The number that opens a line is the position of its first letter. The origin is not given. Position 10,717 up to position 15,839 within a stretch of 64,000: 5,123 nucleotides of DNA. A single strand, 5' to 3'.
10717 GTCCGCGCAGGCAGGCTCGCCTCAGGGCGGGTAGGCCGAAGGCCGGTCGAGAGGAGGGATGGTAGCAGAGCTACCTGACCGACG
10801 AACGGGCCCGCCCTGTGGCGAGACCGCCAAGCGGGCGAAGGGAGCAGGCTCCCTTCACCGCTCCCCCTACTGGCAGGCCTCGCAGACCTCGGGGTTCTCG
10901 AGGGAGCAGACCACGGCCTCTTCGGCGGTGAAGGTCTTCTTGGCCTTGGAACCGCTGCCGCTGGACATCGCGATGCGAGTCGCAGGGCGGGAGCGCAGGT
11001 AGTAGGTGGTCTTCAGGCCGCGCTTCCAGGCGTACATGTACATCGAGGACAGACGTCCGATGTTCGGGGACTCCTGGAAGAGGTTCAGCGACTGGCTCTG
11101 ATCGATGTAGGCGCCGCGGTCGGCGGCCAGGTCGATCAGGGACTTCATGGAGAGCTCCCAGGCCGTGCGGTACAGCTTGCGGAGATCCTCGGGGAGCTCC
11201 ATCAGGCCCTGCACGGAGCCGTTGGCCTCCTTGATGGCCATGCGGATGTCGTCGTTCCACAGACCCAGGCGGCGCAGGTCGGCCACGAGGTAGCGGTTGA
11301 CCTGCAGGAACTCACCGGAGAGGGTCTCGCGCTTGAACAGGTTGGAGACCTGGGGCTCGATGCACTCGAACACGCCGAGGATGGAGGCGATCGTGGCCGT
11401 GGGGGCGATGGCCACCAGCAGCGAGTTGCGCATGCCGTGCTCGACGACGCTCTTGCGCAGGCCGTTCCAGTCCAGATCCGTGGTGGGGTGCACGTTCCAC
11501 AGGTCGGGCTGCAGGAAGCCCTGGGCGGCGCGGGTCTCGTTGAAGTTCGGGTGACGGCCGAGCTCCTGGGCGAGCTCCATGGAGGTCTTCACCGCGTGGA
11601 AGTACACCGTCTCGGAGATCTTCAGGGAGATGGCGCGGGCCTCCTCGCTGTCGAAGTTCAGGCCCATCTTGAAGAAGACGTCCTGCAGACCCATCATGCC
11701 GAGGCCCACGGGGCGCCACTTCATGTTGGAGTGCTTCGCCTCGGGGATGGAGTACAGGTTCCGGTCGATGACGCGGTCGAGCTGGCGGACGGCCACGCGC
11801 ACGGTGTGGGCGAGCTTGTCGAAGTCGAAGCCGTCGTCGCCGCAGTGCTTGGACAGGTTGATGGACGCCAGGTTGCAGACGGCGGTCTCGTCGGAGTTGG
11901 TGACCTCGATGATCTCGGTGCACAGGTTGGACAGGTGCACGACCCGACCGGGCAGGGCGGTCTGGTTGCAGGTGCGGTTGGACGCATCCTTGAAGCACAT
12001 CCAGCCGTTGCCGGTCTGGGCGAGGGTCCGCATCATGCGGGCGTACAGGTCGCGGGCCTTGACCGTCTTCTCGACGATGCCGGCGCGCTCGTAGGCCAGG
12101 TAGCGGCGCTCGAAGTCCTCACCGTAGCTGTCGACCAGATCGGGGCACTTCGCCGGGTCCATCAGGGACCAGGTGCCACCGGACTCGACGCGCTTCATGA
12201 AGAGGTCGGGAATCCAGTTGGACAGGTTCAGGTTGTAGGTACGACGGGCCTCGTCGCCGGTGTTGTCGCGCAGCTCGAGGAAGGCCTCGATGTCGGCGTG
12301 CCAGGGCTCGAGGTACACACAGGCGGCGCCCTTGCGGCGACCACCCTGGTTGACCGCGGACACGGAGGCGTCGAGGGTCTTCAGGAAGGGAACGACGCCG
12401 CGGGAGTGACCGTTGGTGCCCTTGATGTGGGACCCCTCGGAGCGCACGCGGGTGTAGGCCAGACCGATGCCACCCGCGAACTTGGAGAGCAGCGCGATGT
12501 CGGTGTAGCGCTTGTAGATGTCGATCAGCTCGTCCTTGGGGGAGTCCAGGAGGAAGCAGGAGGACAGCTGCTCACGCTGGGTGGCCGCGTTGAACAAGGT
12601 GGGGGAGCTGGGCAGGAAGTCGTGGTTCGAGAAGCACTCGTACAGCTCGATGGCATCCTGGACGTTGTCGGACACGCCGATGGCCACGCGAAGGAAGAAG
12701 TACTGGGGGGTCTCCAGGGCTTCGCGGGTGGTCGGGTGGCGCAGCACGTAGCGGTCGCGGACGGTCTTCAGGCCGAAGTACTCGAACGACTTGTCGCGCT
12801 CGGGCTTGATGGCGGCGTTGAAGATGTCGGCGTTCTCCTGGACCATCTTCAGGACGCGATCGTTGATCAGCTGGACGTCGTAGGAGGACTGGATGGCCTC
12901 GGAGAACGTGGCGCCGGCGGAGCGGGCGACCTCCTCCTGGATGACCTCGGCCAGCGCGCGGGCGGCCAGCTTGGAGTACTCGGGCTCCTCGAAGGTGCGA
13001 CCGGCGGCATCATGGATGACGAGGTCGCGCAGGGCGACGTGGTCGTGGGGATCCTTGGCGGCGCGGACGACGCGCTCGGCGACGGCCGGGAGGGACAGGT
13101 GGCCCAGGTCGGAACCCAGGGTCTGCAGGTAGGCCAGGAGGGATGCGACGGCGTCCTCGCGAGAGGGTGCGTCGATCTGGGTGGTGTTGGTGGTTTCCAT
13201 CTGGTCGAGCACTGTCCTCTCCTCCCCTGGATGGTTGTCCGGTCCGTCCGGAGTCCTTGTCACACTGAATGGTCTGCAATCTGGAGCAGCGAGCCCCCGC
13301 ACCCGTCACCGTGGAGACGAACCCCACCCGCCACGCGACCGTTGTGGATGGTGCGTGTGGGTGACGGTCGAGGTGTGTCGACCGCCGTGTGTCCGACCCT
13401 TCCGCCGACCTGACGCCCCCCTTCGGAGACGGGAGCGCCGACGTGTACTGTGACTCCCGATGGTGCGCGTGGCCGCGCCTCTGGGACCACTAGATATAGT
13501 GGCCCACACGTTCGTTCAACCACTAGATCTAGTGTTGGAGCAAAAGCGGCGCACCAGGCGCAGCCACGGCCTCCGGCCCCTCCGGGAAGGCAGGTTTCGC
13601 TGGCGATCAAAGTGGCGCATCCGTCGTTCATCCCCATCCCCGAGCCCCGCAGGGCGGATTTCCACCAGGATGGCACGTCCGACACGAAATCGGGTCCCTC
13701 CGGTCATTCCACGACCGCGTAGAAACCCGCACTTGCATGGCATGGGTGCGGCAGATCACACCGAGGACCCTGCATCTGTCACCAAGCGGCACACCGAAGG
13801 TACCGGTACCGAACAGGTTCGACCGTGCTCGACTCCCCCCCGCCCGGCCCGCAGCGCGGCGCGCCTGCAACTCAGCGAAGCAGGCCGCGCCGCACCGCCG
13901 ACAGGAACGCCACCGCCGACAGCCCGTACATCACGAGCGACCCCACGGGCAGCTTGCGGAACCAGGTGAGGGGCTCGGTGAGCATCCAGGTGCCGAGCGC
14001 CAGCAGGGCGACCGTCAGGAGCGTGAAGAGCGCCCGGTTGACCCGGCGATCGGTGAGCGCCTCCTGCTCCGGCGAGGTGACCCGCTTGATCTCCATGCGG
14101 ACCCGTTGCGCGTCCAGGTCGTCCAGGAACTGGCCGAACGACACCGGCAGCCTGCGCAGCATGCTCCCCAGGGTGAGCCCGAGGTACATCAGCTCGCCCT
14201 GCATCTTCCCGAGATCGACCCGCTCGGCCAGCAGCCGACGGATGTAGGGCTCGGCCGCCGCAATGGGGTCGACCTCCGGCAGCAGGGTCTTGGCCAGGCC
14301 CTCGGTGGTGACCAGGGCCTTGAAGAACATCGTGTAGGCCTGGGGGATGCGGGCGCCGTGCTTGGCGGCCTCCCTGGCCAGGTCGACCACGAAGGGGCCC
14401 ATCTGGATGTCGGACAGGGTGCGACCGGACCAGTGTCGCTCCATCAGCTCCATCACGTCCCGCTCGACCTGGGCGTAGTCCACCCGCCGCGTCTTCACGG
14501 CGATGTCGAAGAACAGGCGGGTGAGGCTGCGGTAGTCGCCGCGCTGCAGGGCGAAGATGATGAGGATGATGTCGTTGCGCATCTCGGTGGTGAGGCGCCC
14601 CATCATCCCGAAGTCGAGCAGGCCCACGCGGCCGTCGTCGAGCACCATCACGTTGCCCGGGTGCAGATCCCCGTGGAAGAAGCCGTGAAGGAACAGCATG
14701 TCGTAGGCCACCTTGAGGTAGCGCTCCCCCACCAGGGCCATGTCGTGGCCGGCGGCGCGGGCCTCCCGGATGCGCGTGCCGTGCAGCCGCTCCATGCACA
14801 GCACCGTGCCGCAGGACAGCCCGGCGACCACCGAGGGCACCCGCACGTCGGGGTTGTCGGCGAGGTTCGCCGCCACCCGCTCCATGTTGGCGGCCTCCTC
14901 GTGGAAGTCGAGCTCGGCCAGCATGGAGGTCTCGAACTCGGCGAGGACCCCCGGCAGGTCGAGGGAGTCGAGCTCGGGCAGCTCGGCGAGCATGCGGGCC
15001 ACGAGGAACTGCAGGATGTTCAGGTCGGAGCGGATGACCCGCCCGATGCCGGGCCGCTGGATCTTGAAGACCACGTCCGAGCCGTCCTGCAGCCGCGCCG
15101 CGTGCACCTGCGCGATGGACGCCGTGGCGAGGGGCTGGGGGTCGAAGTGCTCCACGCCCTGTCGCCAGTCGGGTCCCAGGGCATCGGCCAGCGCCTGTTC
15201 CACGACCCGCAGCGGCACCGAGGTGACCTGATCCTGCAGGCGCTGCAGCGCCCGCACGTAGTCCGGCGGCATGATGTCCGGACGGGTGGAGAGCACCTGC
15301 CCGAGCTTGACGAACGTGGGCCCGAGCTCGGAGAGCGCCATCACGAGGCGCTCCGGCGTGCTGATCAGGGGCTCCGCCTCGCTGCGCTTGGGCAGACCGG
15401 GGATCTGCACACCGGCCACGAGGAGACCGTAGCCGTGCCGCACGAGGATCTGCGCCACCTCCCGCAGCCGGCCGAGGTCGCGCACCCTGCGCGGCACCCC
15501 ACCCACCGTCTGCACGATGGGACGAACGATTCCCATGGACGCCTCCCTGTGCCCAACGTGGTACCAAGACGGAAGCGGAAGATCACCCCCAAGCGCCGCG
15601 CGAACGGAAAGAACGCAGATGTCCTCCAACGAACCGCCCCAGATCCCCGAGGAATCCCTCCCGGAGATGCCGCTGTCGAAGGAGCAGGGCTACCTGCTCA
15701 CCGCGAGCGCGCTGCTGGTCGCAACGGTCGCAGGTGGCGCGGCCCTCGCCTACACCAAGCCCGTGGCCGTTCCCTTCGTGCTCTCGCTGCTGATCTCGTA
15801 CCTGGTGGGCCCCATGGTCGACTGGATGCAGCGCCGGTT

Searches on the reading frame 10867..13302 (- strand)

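Call 41: search_protein_families(library=pfam, proteins=[window:10867-13302:-], max_evalue=0.001)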
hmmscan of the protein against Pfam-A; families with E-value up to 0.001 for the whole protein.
window:10867-13302:- (811 aa): 2 families
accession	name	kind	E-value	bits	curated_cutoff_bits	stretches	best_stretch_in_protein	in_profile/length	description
PF02867.20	Ribonuc_red_lgC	-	1.2e-194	648.3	23.9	1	247-769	1-523/523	Ribonucleotide reductase, barrel domain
PF00317.26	Ribonuc_red_lgN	-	9.4e-20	70.9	28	1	172-243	2-76/77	Ribonucleotide reductase, all-alpha domain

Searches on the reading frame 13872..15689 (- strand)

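Call 81: search_protein_families(library=pfam, proteins=[window:13872-15689:-], max_evalue=0.0001)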
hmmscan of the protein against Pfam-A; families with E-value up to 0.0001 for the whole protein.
window:13872-15689:- (605 aa): 3 families
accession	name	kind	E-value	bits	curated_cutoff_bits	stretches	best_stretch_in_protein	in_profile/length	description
PF03109.22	ABC1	-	6.5e-65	219.1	22.9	1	150-391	1-242/244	ABC1 atypical kinase-like domain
PF01636.29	APH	-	2.8e-07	31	23.2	1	336-364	169-198/239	Phosphotransferase enzyme family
PF19974.5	TCAD9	-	3.3e-05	23.7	40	1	147-364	134-325/429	Ternary complex associated domain 9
